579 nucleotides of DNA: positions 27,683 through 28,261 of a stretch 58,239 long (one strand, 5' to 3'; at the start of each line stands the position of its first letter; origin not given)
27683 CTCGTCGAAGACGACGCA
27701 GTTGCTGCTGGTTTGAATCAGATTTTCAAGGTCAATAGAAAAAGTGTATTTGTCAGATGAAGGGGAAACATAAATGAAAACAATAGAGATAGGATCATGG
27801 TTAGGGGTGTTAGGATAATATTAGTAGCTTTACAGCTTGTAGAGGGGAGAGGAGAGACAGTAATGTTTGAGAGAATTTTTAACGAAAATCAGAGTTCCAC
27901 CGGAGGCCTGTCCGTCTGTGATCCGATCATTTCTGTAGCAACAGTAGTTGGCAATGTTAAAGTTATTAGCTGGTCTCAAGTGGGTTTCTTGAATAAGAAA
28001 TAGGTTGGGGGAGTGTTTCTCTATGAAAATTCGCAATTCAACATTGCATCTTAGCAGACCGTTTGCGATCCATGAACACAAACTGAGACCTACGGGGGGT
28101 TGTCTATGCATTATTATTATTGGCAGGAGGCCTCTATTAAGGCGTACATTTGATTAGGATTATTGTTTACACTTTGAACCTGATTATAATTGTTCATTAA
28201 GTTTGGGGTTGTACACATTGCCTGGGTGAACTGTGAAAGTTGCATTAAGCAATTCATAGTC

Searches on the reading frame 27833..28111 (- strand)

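Call 69: search_protein_families(library=pfam, proteins=[window:27833-28111:-], max_evalue=0.001)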
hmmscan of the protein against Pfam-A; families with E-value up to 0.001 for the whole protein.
window:27833-28111:- (93 aa): 1 family
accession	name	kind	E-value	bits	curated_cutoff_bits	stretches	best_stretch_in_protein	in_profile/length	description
PF03372.29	Exo_endo_phos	-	9.6e-05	22.7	24.5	1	25-84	21-84/225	Endonuclease/Exonuclease/phosphatase family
